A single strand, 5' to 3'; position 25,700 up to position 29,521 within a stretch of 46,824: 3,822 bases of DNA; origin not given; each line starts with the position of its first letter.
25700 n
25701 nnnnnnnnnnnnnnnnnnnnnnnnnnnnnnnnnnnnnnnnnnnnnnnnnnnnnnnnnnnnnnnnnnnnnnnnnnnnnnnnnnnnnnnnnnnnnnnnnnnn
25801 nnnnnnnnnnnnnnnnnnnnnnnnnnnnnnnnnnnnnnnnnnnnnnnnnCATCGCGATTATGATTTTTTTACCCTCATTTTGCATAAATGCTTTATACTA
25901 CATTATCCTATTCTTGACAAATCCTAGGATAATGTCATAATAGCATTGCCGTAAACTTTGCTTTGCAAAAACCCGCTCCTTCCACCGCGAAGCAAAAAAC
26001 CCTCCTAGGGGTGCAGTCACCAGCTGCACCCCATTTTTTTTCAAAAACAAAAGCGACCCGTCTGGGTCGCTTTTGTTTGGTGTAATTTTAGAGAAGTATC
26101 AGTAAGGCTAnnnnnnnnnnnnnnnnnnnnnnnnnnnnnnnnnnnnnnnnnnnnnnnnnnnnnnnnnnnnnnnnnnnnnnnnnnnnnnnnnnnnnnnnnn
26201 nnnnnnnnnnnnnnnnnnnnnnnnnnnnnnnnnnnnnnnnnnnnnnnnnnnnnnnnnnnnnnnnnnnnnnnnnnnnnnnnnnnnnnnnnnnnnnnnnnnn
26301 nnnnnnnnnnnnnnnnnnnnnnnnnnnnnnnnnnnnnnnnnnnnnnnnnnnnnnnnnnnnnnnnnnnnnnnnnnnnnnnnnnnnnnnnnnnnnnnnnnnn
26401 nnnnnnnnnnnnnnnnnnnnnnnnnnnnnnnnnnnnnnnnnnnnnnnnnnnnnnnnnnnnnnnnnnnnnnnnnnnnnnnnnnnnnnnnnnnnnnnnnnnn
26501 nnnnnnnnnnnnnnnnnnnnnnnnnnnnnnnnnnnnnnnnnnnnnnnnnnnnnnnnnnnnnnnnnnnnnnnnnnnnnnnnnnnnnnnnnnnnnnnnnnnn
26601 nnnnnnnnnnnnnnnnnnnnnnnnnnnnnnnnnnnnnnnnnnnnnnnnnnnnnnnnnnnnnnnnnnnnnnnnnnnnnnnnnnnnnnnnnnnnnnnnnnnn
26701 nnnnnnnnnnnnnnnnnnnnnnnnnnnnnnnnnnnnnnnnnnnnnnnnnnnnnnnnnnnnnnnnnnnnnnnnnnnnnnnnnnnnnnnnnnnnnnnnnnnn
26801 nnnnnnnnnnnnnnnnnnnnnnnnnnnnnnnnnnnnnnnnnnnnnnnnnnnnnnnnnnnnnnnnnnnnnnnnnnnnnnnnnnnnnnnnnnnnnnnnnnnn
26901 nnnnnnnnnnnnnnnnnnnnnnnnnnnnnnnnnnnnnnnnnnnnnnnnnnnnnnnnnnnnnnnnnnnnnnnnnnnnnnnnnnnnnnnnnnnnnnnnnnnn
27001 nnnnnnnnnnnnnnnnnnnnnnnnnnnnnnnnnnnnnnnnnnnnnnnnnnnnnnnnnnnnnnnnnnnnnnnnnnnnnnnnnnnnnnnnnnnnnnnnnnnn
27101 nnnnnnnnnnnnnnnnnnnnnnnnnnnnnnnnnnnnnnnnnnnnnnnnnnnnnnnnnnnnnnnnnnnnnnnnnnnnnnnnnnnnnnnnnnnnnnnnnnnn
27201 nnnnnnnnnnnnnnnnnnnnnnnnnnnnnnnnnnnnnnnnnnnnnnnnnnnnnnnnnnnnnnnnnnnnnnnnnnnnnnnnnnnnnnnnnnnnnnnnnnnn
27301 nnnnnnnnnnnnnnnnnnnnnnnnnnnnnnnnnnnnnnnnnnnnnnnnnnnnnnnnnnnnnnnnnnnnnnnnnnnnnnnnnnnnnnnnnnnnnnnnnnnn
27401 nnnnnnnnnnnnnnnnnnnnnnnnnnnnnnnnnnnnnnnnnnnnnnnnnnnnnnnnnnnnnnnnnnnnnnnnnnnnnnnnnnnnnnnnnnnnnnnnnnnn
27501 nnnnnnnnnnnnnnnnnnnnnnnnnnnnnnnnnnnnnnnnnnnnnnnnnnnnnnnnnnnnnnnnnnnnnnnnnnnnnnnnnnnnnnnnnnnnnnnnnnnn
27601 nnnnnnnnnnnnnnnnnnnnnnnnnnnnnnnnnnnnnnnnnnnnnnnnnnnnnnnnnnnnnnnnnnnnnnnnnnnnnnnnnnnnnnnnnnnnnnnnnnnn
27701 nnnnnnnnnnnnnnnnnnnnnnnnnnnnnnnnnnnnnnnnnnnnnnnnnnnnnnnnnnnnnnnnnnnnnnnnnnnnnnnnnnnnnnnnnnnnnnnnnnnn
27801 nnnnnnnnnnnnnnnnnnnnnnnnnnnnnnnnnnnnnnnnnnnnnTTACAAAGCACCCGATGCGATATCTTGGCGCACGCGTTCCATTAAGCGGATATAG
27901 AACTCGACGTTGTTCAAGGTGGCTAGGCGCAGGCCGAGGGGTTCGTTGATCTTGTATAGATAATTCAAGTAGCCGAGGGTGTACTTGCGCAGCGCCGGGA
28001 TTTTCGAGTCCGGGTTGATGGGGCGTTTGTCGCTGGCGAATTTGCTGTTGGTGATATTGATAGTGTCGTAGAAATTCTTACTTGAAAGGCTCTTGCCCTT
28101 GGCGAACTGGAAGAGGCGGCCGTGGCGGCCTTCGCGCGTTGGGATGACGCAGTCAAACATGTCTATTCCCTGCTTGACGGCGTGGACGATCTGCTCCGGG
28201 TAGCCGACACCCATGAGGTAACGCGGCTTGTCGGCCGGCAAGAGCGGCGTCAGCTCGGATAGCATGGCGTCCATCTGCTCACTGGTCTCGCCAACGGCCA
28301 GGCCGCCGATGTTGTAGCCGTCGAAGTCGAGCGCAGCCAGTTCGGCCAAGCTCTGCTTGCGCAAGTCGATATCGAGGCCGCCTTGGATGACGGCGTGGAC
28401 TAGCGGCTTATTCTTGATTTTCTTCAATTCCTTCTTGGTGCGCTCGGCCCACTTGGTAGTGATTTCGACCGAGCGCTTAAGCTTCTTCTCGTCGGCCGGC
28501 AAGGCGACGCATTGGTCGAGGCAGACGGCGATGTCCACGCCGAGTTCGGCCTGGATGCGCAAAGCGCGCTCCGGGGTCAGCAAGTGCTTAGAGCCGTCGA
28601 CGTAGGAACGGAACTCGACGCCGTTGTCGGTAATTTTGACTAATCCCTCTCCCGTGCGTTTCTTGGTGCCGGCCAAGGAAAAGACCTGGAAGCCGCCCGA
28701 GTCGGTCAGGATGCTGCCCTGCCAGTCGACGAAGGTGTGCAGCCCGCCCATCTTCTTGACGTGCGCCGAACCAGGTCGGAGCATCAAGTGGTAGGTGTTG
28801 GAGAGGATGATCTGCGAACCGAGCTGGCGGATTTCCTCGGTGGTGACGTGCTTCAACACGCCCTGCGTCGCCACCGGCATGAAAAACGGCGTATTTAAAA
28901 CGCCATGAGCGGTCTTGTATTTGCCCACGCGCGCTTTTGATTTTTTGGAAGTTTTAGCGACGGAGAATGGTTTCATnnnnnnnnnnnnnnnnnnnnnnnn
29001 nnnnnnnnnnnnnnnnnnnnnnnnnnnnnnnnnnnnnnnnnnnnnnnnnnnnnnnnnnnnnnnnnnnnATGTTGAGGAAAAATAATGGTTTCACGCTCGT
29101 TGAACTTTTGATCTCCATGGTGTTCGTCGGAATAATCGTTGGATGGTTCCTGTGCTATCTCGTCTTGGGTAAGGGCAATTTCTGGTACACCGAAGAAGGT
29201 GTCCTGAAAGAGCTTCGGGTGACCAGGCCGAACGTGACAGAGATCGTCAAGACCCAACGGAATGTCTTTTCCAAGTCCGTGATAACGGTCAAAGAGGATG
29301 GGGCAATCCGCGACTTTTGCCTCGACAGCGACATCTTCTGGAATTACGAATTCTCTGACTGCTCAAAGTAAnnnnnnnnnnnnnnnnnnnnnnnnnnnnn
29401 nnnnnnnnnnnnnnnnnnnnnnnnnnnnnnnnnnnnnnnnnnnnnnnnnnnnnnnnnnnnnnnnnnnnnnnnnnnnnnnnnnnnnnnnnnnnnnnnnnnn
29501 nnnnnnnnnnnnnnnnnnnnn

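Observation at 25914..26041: Candidate small RNA with exposed anti-Shine-Dalgarno motifs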

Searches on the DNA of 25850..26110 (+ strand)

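Call 4: search_rna_families(source=window, start=25850, end=26110, threshold=evalue, max_evalue=10, show_alignments=3)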
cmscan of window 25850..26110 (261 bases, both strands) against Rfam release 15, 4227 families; matches with E-value up to 10: 13.
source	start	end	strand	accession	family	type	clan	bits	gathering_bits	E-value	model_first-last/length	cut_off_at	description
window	26044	26100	-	RF01859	Phe_leader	Cis-reg; leader;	-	21.6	55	0.18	1-125/125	no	Phenylalanine leader peptide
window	26033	26078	-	RF02433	SpF36_sRNA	Gene; sRNA;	-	19.5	48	2.4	1-51/51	no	Streptococcus sRNA SpF36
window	26044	26110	-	RF01408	sraL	Gene; sRNA;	-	16.3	39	0.13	76-142/142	5'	sraL Hfq binding RNA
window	26045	26078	+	RF03940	MIR9563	Gene; miRNA;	-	15.8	90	2.2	1-127/127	no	MIR9563 microRNA precursor family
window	25879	25996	+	RF00350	snoZ152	Gene; snRNA; snoRNA; CD-box;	-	15.8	50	2.9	1-109/109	no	Small nucleolar RNA Z152/R70/R12/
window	25884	26089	-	RF02842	RefA1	Gene; sRNA;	-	15.7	94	0.32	1-222/222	no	Enterococcus sRNA A1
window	25982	26041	+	RF02353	BjrC68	Gene; sRNA;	-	14.8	39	0.18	1-82/82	no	Bradyrhizobiaceae sRNA BjrC68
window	26044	26079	-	RF03594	mir-3817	Gene; miRNA;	-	14.1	90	5.3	1-89/89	no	mir-3817 microRNA precursor family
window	26003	26066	+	RF03147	RAGATH-10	Gene; sRNA;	-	13.9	41.2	4.3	10-70/82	no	RAGATH-10 RNA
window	26048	26110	-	RF00082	SraG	Gene; sRNA;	-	12.5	50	9.2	112-177/177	5'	SraG RNA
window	25967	26057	-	RF01761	wcaG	Cis-reg;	-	11.6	42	9.8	1-98/98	no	wcaG RNA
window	26006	26110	-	RF02601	BASRCI337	Gene; sRNA;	-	11.2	229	1.6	75-191/191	5'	Brucella sRNA CI337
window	25850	26078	+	RF02377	SurA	Gene; sRNA;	-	9.8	100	1.9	62-279/279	5'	SurA sRNA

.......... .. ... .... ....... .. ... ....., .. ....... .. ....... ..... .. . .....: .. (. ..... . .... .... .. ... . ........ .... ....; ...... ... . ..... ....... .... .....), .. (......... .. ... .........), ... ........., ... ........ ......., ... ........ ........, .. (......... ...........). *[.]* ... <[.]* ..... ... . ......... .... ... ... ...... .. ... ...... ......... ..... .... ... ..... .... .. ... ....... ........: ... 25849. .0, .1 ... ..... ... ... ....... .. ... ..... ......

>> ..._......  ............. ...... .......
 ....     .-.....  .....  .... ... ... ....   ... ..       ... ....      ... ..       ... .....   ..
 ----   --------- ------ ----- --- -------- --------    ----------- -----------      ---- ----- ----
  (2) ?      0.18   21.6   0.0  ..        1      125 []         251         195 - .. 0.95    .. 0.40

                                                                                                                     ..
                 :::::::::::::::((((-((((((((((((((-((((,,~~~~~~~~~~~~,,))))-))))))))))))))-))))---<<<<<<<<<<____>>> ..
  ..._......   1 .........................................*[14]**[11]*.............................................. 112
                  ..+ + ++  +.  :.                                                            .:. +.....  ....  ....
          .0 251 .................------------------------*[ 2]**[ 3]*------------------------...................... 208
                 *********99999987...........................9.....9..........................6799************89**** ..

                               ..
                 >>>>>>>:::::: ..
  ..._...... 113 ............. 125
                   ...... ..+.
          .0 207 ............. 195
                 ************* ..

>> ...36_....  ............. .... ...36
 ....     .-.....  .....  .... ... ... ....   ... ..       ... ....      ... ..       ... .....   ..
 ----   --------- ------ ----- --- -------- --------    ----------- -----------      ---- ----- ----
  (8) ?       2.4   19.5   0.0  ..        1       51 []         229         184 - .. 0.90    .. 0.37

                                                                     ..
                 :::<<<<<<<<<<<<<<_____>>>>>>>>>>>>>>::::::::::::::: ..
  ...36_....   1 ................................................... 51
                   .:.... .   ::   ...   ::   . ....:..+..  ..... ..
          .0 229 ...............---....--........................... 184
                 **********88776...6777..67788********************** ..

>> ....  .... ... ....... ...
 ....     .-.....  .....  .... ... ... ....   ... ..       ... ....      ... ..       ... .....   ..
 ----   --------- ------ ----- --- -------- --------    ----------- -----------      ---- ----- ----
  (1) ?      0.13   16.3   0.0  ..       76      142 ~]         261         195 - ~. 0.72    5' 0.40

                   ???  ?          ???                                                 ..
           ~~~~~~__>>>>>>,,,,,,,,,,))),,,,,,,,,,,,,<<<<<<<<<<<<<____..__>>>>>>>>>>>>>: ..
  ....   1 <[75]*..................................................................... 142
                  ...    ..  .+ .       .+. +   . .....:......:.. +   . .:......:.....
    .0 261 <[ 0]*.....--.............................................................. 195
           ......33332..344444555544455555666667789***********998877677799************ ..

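Call 73: search_dna_similar(query=window:25900-26045:+, collection=phages, mode=distant, max_evalue=0.01, max_rows=5)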
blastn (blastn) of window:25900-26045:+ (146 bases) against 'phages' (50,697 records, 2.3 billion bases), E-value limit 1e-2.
No match.

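Call 74: search_dna_similar(query=window:25900-26045:+, collection=plasmids, mode=distant, max_evalue=0.01, max_rows=5)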
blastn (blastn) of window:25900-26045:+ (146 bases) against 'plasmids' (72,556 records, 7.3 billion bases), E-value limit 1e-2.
No match.

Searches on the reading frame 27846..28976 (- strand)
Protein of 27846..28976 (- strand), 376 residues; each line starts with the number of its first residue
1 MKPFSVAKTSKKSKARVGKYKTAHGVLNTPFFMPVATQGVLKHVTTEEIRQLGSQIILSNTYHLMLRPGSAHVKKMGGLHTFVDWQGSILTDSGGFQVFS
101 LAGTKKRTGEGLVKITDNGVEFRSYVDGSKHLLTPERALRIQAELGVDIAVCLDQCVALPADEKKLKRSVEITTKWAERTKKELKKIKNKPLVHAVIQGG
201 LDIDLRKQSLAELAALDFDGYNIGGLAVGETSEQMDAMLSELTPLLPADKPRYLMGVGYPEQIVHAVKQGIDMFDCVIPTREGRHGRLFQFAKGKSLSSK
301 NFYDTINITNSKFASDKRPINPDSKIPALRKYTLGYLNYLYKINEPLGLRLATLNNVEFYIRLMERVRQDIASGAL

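Call 11: search_protein_families(library=pfam, proteins=[window:27846-28976:-])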
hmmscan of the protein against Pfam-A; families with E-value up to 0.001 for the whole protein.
window:27846-28976:- (376 aa): 1 family
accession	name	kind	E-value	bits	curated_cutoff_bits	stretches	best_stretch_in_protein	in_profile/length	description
PF01702.25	TGT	-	2.5e-129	431.8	26.3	1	14-375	2-343/357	Queuine tRNA-ribosyltransferase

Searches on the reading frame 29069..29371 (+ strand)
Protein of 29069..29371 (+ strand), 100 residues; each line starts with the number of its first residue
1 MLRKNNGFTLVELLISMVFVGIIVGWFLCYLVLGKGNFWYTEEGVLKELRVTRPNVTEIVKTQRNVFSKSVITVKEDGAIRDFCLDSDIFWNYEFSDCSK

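Call 11: search_protein_families(library=pfam, proteins=[window:29069-29371:+])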
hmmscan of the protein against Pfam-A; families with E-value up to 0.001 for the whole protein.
window:29069-29371:+ (100 aa): 1 family
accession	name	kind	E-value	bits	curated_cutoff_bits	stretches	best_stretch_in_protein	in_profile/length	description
PF07963.17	N_methyl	-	6.9e-06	25.9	21.2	1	3-24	2-23/27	Prokaryotic N-terminal methylation motif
